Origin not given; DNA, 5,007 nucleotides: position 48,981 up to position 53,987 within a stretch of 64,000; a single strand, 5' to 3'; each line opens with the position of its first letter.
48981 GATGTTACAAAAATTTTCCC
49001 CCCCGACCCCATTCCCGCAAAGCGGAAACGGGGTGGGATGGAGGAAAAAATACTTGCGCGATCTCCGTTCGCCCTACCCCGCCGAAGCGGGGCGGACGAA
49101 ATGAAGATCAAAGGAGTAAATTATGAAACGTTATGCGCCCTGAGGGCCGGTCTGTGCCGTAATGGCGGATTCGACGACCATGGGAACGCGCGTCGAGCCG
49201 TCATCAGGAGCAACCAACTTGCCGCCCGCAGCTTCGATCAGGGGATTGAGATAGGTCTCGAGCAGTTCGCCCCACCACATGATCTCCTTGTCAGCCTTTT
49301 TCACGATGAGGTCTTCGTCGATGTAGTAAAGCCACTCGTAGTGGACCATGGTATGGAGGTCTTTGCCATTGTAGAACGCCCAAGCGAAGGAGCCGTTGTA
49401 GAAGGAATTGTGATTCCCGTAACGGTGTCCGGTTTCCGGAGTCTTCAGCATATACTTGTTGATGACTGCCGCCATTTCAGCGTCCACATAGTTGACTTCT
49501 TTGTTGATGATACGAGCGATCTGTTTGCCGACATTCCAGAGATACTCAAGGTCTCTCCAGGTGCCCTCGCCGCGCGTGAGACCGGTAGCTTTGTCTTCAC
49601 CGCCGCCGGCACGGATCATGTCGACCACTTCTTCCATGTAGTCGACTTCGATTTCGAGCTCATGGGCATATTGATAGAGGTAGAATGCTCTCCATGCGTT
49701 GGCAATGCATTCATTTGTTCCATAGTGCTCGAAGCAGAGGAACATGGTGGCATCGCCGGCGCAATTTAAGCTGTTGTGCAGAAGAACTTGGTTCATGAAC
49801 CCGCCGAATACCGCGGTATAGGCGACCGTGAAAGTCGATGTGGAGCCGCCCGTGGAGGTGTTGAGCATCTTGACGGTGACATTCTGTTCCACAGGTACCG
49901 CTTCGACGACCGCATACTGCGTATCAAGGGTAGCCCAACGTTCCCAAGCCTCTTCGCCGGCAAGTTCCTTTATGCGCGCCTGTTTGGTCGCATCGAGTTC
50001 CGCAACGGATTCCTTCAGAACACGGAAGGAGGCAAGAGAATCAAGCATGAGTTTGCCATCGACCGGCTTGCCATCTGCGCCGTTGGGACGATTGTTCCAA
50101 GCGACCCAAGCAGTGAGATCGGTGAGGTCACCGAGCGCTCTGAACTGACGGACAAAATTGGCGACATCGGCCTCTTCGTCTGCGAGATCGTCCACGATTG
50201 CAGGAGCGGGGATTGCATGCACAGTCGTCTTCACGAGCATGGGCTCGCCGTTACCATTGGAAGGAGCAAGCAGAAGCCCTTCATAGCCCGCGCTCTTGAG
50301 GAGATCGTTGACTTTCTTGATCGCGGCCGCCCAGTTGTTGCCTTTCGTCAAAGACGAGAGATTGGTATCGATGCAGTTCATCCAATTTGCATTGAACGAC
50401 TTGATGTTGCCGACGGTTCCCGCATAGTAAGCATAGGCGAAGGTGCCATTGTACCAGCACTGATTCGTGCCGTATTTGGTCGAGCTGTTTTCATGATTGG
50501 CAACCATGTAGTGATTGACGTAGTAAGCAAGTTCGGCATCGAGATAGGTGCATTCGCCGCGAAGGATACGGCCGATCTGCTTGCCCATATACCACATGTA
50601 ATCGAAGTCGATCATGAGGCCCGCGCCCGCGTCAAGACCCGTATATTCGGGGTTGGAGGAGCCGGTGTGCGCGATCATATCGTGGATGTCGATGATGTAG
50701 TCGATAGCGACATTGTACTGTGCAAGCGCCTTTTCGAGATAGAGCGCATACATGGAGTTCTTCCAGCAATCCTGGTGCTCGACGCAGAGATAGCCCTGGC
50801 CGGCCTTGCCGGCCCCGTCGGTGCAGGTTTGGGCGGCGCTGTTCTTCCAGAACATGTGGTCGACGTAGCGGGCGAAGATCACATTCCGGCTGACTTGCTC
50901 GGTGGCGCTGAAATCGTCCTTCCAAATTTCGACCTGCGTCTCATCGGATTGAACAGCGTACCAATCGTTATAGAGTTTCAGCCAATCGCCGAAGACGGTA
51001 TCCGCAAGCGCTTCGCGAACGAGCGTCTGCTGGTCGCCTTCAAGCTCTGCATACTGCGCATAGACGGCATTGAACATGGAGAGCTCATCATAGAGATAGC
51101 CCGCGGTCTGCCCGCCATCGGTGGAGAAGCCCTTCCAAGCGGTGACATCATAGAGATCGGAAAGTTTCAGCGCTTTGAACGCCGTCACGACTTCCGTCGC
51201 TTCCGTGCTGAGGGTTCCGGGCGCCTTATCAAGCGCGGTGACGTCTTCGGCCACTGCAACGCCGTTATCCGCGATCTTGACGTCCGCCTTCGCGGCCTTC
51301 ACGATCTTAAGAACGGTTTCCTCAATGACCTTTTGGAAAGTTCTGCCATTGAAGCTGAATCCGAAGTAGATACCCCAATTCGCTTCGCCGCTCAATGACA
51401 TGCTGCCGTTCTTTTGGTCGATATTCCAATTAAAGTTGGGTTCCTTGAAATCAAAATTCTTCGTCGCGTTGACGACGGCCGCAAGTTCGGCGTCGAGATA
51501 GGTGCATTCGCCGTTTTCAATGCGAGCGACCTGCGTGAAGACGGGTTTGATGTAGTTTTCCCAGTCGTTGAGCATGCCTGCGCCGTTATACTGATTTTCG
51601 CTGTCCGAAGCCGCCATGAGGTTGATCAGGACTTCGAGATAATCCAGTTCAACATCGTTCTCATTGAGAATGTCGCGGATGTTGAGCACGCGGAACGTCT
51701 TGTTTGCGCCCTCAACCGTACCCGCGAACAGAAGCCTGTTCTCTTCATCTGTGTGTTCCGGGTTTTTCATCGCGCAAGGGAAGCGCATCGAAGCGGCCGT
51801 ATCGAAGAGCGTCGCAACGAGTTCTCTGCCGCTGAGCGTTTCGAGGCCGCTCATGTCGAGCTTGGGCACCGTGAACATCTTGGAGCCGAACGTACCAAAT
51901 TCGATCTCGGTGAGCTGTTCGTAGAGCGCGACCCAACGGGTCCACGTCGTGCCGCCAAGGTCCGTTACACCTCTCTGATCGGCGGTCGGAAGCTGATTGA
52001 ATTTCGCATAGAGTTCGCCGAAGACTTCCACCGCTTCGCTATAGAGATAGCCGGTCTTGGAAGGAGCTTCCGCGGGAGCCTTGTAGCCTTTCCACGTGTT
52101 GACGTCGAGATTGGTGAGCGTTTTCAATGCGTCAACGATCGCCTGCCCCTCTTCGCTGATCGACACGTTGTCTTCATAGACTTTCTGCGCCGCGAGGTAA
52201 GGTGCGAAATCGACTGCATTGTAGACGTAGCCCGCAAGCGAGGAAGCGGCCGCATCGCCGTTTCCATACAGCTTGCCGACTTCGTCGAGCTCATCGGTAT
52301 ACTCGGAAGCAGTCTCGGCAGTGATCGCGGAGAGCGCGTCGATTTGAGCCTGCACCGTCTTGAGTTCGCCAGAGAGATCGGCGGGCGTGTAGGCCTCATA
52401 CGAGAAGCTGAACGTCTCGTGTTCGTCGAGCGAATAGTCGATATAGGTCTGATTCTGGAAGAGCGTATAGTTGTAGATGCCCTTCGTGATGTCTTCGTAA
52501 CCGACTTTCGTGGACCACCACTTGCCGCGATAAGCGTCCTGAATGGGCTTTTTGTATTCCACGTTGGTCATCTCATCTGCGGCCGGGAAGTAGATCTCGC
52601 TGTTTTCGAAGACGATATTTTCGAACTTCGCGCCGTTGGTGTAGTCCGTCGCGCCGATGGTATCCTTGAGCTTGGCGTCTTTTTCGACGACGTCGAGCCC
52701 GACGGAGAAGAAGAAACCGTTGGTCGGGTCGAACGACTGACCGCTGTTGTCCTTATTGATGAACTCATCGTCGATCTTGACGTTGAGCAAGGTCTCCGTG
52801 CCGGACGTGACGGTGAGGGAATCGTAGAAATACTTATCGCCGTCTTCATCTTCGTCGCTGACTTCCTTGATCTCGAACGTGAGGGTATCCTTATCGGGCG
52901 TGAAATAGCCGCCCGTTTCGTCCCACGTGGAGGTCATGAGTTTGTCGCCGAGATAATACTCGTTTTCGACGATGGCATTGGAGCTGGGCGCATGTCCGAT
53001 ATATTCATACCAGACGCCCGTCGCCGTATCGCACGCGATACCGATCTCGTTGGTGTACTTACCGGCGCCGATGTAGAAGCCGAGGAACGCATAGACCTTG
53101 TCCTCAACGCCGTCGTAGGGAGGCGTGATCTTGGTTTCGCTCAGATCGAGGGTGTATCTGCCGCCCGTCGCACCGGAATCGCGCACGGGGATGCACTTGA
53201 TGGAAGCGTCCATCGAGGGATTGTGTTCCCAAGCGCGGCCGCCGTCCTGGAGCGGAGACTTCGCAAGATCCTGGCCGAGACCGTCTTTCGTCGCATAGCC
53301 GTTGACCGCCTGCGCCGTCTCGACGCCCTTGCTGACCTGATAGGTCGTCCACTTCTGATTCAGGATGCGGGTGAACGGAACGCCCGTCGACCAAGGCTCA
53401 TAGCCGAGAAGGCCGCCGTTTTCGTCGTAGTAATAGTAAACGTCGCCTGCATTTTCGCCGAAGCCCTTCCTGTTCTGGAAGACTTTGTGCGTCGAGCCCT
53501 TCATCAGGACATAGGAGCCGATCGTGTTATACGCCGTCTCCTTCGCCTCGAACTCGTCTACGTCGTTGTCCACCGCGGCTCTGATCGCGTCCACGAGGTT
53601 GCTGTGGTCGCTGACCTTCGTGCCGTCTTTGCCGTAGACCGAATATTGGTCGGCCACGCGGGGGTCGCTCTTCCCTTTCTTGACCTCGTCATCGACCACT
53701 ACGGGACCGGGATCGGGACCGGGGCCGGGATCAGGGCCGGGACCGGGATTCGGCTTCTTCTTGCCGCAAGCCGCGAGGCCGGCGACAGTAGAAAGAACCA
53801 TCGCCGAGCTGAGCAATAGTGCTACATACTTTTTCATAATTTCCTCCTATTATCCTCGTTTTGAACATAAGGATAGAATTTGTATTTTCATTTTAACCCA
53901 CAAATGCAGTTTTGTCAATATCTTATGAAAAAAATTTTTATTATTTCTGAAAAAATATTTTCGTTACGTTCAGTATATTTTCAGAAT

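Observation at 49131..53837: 1,568-aa lipoprotein with three tandem modules of about 330 aa from an unrecognised family, leading an ABC-transporter operon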

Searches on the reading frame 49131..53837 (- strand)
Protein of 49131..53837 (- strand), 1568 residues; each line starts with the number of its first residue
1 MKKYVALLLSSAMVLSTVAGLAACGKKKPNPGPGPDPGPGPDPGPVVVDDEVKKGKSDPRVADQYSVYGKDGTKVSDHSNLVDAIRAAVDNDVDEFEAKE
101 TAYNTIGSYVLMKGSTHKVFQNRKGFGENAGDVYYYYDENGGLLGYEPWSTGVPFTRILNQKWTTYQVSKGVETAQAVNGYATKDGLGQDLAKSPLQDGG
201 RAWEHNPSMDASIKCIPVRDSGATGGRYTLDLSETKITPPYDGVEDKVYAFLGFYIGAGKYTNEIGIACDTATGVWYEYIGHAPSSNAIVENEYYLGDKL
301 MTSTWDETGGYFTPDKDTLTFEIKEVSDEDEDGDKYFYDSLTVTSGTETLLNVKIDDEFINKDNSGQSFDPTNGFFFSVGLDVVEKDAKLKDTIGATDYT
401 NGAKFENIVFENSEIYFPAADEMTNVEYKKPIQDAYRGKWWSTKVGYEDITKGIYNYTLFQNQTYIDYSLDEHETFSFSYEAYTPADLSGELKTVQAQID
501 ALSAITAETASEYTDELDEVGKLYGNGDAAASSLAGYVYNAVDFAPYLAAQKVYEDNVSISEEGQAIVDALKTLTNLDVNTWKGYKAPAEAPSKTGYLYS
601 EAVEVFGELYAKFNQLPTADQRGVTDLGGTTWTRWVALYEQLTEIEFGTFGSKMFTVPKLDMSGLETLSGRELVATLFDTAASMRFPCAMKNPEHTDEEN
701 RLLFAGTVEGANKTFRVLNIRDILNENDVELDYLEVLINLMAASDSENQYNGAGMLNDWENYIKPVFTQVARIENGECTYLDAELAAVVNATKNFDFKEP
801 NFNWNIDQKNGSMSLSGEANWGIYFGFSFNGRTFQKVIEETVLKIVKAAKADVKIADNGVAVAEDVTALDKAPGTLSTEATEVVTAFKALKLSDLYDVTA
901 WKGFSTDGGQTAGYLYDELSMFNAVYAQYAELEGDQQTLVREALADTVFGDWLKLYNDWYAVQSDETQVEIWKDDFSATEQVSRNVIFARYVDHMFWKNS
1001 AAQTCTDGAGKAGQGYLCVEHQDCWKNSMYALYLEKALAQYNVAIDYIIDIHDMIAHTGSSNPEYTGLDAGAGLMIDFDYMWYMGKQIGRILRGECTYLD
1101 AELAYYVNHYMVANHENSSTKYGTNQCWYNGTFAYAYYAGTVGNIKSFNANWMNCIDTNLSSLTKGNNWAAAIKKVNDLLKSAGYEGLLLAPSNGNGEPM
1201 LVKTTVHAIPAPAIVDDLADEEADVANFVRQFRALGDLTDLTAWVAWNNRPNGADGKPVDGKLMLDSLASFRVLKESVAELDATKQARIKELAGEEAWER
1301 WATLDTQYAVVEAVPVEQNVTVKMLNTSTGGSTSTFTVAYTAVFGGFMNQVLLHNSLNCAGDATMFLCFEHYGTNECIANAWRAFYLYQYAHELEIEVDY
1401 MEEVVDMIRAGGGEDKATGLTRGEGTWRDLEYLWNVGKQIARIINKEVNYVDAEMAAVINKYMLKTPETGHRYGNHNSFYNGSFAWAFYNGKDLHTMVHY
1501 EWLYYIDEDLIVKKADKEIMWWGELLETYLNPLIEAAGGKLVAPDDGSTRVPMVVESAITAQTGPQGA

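Call 5: search_protein_families(library=pfam, proteins=[window:49131-53837:-], max_evalue=0.1)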
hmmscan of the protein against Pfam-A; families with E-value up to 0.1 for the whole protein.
window:49131-53837:- (1568 aa): 0 families

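Call 6: search_protein_families(library=ncbifam, proteins=[window:49131-53837:-], max_evalue=0.1)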
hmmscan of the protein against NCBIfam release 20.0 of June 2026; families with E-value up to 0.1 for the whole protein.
window:49131-53837:- (1568 aa): 0 families

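Call 10: search_solved_structures(query=window:49131-53837:-, max_evalue=10)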
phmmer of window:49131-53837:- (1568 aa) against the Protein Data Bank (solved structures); distinct sequences matched with E-value up to 10: 6.
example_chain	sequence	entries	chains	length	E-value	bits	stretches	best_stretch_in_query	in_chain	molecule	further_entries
3fbz_A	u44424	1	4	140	0.026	15.5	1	944-1025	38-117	Putative uncharacterized protein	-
5w7g_A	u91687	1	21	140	0.026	15.5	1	944-1025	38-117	ORF140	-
8vez_A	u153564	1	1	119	0.74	10.6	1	803-892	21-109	De novo design apixaban-binding protein: apx1049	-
8vfq_A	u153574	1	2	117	0.74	10.6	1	803-892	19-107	De novo designed apixaban-binding protein apx1049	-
7xi3_B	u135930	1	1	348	1.8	9.3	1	22-45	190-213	Neuronal PAS domain protein 4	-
7xi4_B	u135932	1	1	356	1.9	9.3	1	22-45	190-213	Neuronal PAS domain protein 4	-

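Call 11: find_homologous_proteins(query=window:49131-53837:-, max_evalue=0.001)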
Query window:49131-53837:- (1568 aa): 27 proteins with E <= 0.001 among 8000 candidates.
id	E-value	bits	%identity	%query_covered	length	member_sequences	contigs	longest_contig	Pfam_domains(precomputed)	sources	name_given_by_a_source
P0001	0.0e+0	1194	42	100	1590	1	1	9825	-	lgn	-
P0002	8.9e-257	874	36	100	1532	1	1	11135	-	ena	-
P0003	6.7e-216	738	35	77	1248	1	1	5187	-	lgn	-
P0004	9.7e-212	725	32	96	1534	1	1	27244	-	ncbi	-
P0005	3.8e-161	557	31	78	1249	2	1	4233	-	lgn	-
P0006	1.5e-131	459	33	63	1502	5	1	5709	-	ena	-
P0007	1.7e-130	455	33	63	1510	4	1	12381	-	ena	-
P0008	6.5e-130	453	30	95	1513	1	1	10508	-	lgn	-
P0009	4.1e-124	434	34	61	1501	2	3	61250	-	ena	-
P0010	5.1e-115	404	31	63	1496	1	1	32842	-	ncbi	-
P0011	3.8e-100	355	35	41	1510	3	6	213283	-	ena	-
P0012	3.3e-87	312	34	40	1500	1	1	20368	-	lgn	-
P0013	1.3e-85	307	34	40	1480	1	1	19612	-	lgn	-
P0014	1.9e-84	303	30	61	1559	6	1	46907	-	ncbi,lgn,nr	ncbi:MAG: hypothetical protein HFE26_03080 [Clostridia bacterium]|nr:hypothetical protein [Clostridi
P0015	2.2e-84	302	30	61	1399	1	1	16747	-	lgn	-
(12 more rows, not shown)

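Call 40: find_encoding_contigs(protein=P0011, flank=10000, max_places=2)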
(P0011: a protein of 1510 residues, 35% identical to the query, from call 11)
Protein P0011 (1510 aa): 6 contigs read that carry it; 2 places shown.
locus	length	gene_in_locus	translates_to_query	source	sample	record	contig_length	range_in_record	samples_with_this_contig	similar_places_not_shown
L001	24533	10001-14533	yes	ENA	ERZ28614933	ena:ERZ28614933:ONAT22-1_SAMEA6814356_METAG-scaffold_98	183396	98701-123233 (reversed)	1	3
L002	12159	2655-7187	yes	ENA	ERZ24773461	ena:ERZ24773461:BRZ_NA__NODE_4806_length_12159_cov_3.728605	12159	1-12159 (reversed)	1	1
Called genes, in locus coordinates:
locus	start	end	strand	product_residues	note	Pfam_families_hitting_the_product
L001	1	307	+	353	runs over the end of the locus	PF14607:GxDLY, PF13472:Lipase_GDSL_2 (weak), PF14606:Lipase_GDSL_3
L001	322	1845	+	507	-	PF13552:DUF4127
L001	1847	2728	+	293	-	PF00480:ROK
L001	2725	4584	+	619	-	PF00728:Glyco_hydro_20, PF18088:Glyco_H_20C_C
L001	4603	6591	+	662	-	PF13802:Gal_mutarotas_2, PF01055:Glyco_hydro_31_2nd, PF21365:Glyco_hydro_31_3rd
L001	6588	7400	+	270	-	PF18082:NAT_N, PF18164:GNAT_C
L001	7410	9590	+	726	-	PF16875:Glyco_hydro_36N, PF02065:Melibiase, PF16874:Glyco_hydro_36C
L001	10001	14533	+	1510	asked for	-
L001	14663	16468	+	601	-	-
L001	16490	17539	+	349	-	PF00528:BPD_transp_1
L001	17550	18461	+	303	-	PF00528:BPD_transp_1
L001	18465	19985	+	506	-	PF13552:DUF4127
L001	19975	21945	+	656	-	PF13802:Gal_mutarotas_2 (weak), PF01055:Glyco_hydro_31_2nd, PF21365:Glyco_hydro_31_3rd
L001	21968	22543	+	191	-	PF02368:Big_2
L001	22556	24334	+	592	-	PF03009:GDPD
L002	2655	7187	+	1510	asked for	-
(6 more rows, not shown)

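Call 41: find_encoding_contigs(protein=P0004, flank=10000, max_places=2)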
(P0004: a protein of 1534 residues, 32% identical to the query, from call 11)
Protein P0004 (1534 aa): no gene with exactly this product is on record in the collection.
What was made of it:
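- Tried and rejected: The look-up of P0004's contig failed because the protein is not on record (call 41).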

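Call 42: find_encoding_contigs(protein=P0014, flank=10000, max_places=2)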
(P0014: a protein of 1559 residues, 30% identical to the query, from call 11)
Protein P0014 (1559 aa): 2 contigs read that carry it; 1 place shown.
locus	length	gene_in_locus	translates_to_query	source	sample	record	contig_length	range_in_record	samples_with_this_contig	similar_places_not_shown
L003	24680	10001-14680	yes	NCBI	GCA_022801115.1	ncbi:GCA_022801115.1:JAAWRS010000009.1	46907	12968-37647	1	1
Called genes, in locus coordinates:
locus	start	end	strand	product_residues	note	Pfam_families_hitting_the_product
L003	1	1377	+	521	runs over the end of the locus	PF09992:NAGPA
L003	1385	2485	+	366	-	PF14607:GxDLY, PF14606:Lipase_GDSL_3, PF13472:Lipase_GDSL_2 (weak)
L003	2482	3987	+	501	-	PF13552:DUF4127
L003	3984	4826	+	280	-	PF00480:ROK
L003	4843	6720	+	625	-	PF00728:Glyco_hydro_20, PF18088:Glyco_H_20C_C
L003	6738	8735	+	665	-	PF13802:Gal_mutarotas_2, PF01055:Glyco_hydro_31_2nd, PF21365:Glyco_hydro_31_3rd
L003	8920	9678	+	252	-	PF01418:HTH_6, PF01380:SIS, PF13580:SIS_2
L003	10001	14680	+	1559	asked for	-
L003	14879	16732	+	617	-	-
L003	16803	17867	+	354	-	PF00528:BPD_transp_1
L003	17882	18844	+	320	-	PF00528:BPD_transp_1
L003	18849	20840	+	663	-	PF13802:Gal_mutarotas_2 (weak), PF01055:Glyco_hydro_31_2nd, PF21365:Glyco_hydro_31_3rd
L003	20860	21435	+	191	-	PF02368:Big_2 (faint)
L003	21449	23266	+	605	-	PF03009:GDPD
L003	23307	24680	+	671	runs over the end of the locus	PF02156:Glyco_hydro_26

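Call 46: find_related_loci(query=window:49131-53837:-, collection=genome_contigs, flank=10000)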
Query window:49131-53837:- (1568 aa) in genome_contigs; peptide patterns used: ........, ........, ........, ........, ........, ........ (x = any residue, [..] = any of these).
4 stretches matched a pattern, but none encodes a relative of the query by tblastn (E <= 1e-3).
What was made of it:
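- Tried and rejected: The genome-collection scan with the single protein found no relative (call 46).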

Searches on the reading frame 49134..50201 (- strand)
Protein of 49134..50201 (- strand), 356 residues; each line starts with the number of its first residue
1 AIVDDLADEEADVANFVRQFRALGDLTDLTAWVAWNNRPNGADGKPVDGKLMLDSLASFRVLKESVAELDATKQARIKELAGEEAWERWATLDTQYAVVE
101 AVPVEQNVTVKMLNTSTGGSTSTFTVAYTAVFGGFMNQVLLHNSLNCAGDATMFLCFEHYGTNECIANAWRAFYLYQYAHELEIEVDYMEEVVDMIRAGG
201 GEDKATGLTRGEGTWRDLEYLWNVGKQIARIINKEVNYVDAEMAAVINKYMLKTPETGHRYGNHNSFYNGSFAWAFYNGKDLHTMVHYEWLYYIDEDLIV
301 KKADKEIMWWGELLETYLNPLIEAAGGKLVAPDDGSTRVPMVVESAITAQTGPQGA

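Call 54: search_protein_families(library=pfam, proteins=[window:49134-50201:-], max_evalue=10)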
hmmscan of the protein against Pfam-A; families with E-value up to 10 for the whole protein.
window:49134-50201:- (356 aa): 0 families
